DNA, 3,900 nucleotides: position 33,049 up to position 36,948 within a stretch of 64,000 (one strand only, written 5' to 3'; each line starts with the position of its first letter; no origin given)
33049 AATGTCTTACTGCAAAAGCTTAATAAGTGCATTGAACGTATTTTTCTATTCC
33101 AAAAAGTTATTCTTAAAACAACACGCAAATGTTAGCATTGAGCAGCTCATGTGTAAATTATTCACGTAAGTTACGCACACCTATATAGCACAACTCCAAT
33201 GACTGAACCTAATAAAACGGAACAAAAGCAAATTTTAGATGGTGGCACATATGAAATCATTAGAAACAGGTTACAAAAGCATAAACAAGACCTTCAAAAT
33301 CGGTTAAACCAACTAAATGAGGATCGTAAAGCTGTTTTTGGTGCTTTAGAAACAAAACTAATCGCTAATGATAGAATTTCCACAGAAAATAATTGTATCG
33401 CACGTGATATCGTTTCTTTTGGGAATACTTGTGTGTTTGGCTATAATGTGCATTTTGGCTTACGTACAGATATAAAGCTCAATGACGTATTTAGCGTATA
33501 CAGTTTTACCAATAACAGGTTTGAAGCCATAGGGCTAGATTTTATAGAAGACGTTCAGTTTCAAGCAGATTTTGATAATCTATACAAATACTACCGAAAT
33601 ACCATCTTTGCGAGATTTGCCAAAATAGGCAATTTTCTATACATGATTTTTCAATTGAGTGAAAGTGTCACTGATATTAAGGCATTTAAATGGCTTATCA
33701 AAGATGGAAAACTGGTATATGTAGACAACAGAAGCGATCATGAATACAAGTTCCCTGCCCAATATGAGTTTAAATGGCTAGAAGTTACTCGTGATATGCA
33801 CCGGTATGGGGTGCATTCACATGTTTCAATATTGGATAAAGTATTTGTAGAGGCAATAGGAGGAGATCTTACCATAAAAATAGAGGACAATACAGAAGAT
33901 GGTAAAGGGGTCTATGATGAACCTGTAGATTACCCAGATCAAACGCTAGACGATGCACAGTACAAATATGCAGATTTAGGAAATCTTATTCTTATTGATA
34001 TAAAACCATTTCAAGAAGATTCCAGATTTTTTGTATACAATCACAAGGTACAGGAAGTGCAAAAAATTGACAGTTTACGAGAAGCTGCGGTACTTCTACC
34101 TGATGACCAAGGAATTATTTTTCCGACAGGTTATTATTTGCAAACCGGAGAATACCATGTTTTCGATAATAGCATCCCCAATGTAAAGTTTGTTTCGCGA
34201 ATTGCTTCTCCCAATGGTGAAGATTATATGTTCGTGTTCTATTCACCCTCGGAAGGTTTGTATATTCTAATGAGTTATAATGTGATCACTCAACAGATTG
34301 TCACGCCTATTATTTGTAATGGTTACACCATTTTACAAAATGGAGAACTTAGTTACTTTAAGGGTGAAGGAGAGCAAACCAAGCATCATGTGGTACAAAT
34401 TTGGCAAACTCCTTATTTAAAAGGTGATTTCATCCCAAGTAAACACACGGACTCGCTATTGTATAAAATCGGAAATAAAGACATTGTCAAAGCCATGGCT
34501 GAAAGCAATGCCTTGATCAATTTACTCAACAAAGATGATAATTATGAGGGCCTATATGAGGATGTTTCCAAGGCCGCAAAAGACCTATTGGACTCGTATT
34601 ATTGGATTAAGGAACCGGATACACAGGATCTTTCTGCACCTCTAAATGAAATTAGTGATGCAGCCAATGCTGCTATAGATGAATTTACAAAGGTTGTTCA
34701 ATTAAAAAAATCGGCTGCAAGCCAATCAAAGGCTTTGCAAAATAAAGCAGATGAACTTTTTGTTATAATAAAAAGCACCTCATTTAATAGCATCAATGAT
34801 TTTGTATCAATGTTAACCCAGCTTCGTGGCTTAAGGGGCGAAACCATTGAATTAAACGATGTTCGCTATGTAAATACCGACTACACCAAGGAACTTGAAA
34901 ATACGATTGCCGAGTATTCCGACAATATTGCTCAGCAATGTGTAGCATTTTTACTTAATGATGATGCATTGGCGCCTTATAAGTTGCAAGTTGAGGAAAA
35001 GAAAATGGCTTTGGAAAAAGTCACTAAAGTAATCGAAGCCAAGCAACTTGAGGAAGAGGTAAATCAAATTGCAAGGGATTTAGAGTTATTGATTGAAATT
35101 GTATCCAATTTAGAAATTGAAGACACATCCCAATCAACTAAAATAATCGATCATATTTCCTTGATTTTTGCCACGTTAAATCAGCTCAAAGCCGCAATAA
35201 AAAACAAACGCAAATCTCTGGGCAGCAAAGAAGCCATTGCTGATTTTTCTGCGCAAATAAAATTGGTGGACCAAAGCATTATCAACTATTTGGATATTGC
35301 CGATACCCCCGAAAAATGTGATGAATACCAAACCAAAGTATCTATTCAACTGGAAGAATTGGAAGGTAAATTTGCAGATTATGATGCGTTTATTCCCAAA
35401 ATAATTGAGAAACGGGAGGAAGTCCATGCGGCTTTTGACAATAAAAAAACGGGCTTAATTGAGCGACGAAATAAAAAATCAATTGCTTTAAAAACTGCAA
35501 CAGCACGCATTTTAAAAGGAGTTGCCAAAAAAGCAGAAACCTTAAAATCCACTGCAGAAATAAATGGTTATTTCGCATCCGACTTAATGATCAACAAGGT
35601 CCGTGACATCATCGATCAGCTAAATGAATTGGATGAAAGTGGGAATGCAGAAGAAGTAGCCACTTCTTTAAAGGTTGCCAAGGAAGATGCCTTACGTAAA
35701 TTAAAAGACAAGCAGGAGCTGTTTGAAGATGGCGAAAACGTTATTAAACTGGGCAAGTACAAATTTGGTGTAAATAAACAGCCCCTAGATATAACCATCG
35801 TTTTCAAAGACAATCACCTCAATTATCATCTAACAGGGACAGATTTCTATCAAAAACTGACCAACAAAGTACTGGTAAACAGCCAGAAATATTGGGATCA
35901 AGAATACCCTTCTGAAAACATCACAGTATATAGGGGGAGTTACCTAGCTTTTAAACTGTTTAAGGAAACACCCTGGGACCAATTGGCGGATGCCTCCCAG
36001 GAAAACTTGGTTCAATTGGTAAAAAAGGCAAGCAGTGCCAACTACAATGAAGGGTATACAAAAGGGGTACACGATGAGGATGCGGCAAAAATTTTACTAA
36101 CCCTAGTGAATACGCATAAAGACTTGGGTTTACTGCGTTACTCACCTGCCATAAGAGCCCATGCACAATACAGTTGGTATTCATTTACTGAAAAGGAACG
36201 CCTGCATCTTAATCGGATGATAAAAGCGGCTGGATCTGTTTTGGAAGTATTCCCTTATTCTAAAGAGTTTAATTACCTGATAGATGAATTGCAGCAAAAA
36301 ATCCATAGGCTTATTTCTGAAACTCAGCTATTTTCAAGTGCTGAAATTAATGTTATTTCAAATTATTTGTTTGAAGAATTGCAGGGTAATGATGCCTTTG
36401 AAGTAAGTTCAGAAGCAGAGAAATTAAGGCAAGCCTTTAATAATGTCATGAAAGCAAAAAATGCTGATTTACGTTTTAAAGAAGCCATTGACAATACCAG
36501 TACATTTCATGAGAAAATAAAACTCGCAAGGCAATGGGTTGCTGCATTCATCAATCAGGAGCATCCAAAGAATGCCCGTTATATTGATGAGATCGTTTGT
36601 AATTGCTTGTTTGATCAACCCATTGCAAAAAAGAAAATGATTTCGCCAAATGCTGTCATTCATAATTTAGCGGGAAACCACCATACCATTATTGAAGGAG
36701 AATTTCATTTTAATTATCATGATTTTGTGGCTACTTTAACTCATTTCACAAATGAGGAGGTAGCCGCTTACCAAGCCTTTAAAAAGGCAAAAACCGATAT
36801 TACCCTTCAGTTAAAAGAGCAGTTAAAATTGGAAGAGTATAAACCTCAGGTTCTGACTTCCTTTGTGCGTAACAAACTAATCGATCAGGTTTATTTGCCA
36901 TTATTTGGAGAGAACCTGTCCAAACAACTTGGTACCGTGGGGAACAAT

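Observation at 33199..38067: Giant single-AAA+ protein with ~1200-residue N-terminal region of unknown function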

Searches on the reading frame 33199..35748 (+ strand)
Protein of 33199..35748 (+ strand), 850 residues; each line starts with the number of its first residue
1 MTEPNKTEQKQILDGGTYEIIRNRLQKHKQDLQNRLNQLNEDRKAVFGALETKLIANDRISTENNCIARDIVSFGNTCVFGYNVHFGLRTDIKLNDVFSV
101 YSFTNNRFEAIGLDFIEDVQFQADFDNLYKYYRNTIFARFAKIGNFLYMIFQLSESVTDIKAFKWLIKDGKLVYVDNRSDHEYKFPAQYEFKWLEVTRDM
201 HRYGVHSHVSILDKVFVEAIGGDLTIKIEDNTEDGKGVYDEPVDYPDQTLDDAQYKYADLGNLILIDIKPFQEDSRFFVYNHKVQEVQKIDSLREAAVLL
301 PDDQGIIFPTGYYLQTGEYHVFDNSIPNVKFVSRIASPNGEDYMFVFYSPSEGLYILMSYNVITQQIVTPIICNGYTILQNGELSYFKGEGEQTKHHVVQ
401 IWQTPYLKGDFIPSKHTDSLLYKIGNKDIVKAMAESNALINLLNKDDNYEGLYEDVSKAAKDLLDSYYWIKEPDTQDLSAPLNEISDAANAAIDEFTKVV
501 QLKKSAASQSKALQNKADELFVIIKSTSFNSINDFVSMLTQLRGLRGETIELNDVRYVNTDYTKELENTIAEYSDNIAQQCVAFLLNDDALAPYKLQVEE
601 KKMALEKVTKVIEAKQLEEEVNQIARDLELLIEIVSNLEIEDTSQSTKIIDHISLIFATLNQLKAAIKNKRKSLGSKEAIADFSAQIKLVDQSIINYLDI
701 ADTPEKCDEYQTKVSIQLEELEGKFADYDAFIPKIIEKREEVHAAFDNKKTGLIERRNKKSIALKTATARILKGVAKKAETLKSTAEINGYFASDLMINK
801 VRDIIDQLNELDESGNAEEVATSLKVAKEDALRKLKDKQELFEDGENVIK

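Call 30: predict_structure(alignment_id=A1)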
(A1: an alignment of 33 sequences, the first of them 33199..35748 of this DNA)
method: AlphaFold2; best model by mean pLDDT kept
length: 850 residues; sequences in the alignment: 33
mean_pLDDT: 65.3   pTM: 0.32
mean pLDDT of the five models: 65.3, 64.0, 63.1, 56.3, 55.0
residues with pLDDT >= 90: 4; 70-90: 448; 50-70: 171; < 50: 227
segments of 3 or more residues with pLDDT < 50: 1-21, 46-66, 178-190, 294-331, 335-344, 351-439, 445-453, 462-474, 848-850
pLDDT, mean of each block of 10 residues (from residue 1): 31 37 61 65 43 30 46 70 59 71 69 74 71 63 67 63 73 60 34 73 71 75 69 59 65 74 76 77 70 46 43 37 43 44 48 45 25 27 32 26 24 28 33 46 43 51 41 46 61 73 84 88 82 85 86 80 88 86 81 86 82 79 86 75 74 84 81 71 83 87 86 87 78 85 88 86 87 85 84 86 88 82 87 83 54
secondary structure, 60 per line:
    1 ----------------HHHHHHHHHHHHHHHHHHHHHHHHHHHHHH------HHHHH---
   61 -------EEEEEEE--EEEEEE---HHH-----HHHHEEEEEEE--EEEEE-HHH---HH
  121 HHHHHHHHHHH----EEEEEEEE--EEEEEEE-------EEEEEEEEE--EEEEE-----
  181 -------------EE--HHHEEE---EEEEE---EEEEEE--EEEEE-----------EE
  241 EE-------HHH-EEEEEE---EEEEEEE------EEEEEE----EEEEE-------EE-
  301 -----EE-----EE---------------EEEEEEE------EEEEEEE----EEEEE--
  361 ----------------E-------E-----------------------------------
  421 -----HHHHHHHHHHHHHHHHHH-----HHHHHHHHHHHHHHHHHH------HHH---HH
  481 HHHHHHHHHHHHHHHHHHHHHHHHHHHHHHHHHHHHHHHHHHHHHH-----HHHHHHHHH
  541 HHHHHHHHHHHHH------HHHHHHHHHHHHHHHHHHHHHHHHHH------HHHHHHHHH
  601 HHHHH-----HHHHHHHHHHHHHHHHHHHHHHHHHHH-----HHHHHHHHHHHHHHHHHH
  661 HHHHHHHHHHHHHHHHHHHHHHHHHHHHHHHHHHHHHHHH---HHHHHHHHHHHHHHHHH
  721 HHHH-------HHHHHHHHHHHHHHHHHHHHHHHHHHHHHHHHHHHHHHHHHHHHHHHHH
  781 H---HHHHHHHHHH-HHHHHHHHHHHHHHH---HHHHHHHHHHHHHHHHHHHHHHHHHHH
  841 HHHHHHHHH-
elements in order (helices of 4 or more, strands of 3 or more residues): H17-46 H53-57 E68-74 E77-82 H94-97 E98-104 E107-111 H119-131 E136-143 E146-152 E160-168 E171-175 E201-203 E207-211 E215-220 E223-227 E239-242 E254-259 E263-269 E276-281 E286-290 E330-336 E343-349 E354-358 H426-443 H449-466 H479-526 H532-553 H560-585 H592-605 H611-637 H643-700 H704-724 H732-781 H785-794 H796-810 H814-849

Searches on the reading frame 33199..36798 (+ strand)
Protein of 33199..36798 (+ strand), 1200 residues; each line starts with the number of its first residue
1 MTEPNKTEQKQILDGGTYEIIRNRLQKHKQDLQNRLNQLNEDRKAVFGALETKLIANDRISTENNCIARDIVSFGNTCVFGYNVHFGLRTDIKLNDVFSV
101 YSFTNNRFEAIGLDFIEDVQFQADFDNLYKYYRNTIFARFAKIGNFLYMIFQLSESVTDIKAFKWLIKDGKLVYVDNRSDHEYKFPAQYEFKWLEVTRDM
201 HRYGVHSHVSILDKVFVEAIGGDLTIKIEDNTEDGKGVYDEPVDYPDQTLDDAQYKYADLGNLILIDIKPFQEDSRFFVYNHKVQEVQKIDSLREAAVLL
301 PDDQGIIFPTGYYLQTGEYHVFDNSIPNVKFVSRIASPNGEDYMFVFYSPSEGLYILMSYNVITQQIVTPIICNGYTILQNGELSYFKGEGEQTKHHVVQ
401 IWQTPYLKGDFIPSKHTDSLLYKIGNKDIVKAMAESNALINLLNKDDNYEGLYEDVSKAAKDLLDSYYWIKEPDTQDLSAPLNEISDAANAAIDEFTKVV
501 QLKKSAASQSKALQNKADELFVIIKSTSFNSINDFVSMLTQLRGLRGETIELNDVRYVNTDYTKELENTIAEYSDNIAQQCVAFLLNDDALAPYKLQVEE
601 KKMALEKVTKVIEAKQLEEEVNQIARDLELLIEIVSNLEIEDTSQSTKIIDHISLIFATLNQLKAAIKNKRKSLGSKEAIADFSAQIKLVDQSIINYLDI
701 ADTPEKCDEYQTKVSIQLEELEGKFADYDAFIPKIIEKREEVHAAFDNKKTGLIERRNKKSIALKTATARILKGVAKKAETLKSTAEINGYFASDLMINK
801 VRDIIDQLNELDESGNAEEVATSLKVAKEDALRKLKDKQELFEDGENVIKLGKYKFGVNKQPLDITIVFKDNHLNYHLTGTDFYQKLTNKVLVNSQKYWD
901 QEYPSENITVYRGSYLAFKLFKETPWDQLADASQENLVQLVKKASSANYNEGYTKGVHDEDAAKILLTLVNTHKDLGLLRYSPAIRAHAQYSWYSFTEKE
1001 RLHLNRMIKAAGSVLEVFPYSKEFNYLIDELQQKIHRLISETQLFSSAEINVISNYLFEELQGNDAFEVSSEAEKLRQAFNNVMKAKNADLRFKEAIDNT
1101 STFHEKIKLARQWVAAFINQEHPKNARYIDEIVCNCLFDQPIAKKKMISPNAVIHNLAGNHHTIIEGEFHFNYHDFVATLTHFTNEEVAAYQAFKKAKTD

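Call 29: search_protein_representatives(protein=window:33199-36798:+)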
Query: 1200 residues. Proteins with E-value up to 0.001 (for the whole library): 1345; up to 1e-10: 916; up to 1e-30: 407. The best 150 are listed.
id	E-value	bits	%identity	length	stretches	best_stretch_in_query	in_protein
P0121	0.0e+00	1128.7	45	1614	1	10-1198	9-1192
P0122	0.0e+00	1078.0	46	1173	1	11-1102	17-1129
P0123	0.0e+00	1075.4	43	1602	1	14-1197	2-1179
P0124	0.0e+00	1071.0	42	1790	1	9-1198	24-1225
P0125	0.0e+00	1032.6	44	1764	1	11-1124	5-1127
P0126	4.7e-292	988.5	41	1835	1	13-1198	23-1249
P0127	1.2e-290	983.8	43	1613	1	13-1099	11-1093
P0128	6.0e-288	974.9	40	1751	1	11-1199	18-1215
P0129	5.8e-282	955.0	45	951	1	7-924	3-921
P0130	1.2e-281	954.0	40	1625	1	2-1198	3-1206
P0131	4.8e-279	945.4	41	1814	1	13-1198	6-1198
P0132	1.8e-275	933.5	40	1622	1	13-1196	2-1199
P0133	6.0e-275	931.8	42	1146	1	2-1118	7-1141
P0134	2.6e-270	916.5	39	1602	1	11-1196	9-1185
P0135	1.1e-268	911.1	42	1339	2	12-1014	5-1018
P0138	2.9e-252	856.7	37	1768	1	8-1198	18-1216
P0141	1.1e-248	844.9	38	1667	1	13-1198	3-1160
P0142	4.0e-248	843.0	37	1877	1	11-1199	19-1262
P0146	1.6e-243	827.8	38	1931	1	13-1197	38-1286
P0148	3.2e-242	823.5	36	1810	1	5-1198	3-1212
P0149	2.3e-241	820.6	36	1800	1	8-1198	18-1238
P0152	3.8e-237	806.7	34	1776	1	13-1198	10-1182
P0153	7.7e-233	792.4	35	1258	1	13-1200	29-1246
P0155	1.5e-222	758.3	35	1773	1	9-1198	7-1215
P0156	8.9e-222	755.7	33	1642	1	6-1198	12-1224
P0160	1.1e-211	722.4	40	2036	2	103-992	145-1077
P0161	3.6e-211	720.6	32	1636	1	9-1198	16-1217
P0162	3.0e-210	717.6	41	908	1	315-1198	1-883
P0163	8.2e-210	716.1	38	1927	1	13-1009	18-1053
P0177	6.8e-195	666.7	32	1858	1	12-1199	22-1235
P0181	1.7e-190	652.2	31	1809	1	15-1198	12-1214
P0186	3.9e-178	611.2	31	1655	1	12-1190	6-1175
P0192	5.6e-165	567.7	28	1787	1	5-1196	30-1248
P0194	2.4e-163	562.2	37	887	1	433-1198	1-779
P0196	2.0e-160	552.6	29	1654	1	14-1197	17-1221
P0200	1.8e-158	546.1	37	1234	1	399-1198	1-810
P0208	3.0e-146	505.7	29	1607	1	12-1114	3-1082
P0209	6.1e-146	504.6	36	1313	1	335-1198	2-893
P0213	7.4e-143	494.4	35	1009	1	364-1198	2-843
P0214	9.0e-143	494.1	29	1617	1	14-1185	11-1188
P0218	4.0e-140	485.4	35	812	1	433-1198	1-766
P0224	1.5e-133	463.6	28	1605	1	10-1179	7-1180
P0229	1.3e-128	447.3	27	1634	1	13-1121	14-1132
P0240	7.4e-123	428.2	29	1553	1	14-1198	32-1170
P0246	1.8e-117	410.4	27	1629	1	17-1010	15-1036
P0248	9.5e-115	401.3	35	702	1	578-1198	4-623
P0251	8.8e-113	394.8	26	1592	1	14-1200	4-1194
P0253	5.1e-112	392.3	50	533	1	797-1198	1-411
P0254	2.6e-111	389.9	27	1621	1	17-989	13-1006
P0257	2.8e-110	386.5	30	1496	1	21-1198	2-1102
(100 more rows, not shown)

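Call 70: search_dna_similar(query=window:33199-36798:+, collection=phages, mode=protein, max_rows=10)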
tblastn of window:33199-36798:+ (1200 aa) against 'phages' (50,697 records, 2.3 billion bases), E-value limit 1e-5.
No match.

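Call 80: list_cluster_members(proteins=[P0192, P0224, P0229, P0246, P0251, P0254, P0208, P0214, P0196, P0186])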
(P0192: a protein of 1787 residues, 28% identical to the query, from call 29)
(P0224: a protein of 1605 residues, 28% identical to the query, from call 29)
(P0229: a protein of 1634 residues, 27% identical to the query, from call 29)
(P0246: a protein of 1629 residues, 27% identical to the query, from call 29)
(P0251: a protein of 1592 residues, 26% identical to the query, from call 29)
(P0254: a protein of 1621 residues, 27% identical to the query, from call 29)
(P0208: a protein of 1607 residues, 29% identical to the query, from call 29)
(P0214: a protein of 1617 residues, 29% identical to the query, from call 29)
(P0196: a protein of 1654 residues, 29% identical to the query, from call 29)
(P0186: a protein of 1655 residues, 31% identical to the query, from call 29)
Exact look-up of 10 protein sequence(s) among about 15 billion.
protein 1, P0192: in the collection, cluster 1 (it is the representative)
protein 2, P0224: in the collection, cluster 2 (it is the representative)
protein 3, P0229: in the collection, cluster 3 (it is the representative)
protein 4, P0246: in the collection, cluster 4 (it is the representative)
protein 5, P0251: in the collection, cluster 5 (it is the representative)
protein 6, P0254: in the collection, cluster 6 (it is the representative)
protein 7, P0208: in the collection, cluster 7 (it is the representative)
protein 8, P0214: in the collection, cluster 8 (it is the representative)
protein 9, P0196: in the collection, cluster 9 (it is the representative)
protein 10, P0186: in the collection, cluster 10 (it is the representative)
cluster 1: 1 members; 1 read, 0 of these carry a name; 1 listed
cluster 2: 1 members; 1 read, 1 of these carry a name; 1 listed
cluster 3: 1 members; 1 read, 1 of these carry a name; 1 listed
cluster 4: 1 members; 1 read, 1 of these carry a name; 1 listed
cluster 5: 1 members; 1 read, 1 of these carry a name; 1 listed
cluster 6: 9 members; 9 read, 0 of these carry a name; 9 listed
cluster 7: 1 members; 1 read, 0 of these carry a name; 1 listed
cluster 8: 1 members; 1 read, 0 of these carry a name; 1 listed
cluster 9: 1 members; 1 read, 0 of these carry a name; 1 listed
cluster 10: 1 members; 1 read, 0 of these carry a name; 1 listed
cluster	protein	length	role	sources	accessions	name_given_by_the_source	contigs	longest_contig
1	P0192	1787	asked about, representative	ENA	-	-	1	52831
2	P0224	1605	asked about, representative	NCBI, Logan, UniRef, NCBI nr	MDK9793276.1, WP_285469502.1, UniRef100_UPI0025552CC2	DNA repair ATPase [Vibrio sp. D431a] | DNA repair ATPase n=1 Tax=Vibrio sp. D431a TaxID=2837388 RepID=UPI0025552CC2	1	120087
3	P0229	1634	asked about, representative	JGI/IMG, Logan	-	hypothetical protein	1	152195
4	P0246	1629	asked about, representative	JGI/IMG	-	hypothetical protein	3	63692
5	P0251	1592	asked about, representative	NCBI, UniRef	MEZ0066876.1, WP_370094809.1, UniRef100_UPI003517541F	hypothetical protein ABIA32_002889 [Streptacidiphilus sp. MAP12-20] | DNA repair ATPase n=1 Tax=Streptacidiphilus sp. MAP12-20 TaxID=3156299 RepID=UPI003517541F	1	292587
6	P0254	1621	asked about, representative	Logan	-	-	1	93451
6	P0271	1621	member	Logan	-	-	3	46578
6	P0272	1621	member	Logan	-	-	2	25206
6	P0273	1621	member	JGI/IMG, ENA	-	-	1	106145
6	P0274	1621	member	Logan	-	-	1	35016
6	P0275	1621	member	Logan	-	-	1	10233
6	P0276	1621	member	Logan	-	-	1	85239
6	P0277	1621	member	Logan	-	-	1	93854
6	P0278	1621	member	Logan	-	-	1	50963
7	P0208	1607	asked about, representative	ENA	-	-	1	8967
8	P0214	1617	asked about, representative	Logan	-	-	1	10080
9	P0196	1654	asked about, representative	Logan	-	-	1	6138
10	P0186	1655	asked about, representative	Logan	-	-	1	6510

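Call 96: search_protein_families(library=pfam, proteins=[P0160, P0146, P0163, P0142, P0177], max_evalue=0.001)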
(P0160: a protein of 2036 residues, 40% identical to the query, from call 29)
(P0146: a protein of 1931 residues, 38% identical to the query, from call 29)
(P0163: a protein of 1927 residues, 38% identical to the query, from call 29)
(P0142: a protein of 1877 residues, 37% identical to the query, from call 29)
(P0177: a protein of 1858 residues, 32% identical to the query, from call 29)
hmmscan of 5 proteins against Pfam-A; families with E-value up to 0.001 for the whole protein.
P0160 (2036 aa): 4 families
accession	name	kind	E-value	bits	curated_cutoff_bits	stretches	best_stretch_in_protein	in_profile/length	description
PF12458.13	DUF3686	-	9.4e-193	641.2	25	1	42-518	2-448/448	ATPase involved in DNA repair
PF25472.1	DUF7902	-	1.8e-24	86.2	26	1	639-722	1-84/85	Domain of unknown function (DUF7902)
PF00004.35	AAA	-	2.1e-06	28.7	21.2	1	1506-1582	2-69/131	ATPase family associated with various cellular activities (AAA)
PF07728.20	AAA_5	-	1.8e-05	25.2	22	1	1505-1628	2-125/139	AAA domain (dynein-related subfamily)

P0146 (1931 aa): 5 families
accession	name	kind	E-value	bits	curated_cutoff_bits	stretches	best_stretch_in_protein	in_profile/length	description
PF12458.13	DUF3686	-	2.3e-208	692.6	25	1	56-507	1-448/448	ATPase involved in DNA repair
PF25472.1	DUF7902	-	2.6e-32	111.3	26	1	628-712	1-85/85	Domain of unknown function (DUF7902)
PF00004.35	AAA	-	1.8e-06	28.8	21.2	1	1348-1425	1-69/131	ATPase family associated with various cellular activities (AAA)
PF13401.12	AAA_22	-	6e-05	23.8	27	1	1344-1439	4-110/130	AAA domain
PF07728.20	AAA_5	-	0.00022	21.7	22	0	1348-1472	2-126/139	AAA domain (dynein-related subfamily)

P0163 (1927 aa): 6 families
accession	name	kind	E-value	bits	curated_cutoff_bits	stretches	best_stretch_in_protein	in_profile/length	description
PF12458.13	DUF3686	-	3e-188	626.3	25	1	37-495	2-447/448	ATPase involved in DNA repair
PF25472.1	DUF7902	-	1.6e-21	76.7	26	1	618-701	1-84/85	Domain of unknown function (DUF7902)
PF00004.35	AAA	-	1.5e-07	32.3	21.2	1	1317-1427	1-99/131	ATPase family associated with various cellular activities (AAA)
PF13401.12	AAA_22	-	1.9e-06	28.6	27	1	1315-1407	6-109/130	AAA domain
PF07728.20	AAA_5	-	3.8e-05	24.2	22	1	1317-1440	2-125/139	AAA domain (dynein-related subfamily)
PF05496.18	RuvB_N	-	0.00039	20.6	27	0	1306-1352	25-71/159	Holliday junction DNA helicase RuvB P-loop domain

P0142 (1877 aa): 6 families
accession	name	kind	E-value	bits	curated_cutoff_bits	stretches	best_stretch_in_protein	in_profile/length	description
PF12458.13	DUF3686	-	3.9e-201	668.8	25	1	43-495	5-448/448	ATPase involved in DNA repair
PF25472.1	DUF7902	-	1.4e-26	92.9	26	1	616-700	1-85/85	Domain of unknown function (DUF7902)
PF00004.35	AAA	-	1.7e-08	35.4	21.2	1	1322-1442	1-109/131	ATPase family associated with various cellular activities (AAA)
PF07728.20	AAA_5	-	1.8e-06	28.4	22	1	1322-1445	2-125/139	AAA domain (dynein-related subfamily)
PF13401.12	AAA_22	-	1.3e-05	26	27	0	1320-1413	6-110/130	AAA domain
PF05496.18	RuvB_N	-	2.6e-05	24.5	27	1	1311-1357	25-71/159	Holliday junction DNA helicase RuvB P-loop domain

P0177 (1858 aa): 6 families
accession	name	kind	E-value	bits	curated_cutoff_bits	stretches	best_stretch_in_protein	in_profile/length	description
PF12458.13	DUF3686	-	1.9e-164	547.9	25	1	41-490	1-448/448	ATPase involved in DNA repair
PF25472.1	DUF7902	-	3.5e-25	88.5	26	1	612-695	2-85/85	Domain of unknown function (DUF7902)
PF00004.35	AAA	-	3.1e-07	31.3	21.2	1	1295-1375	1-72/131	ATPase family associated with various cellular activities (AAA)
PF07728.20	AAA_5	-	2.3e-05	24.8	22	1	1295-1418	2-125/139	AAA domain (dynein-related subfamily)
PF05496.18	RuvB_N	-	0.00023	21.4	27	1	1285-1330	26-71/159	Holliday junction DNA helicase RuvB P-loop domain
PF13401.12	AAA_22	-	0.00053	20.7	27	0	1291-1385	4-109/130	AAA domain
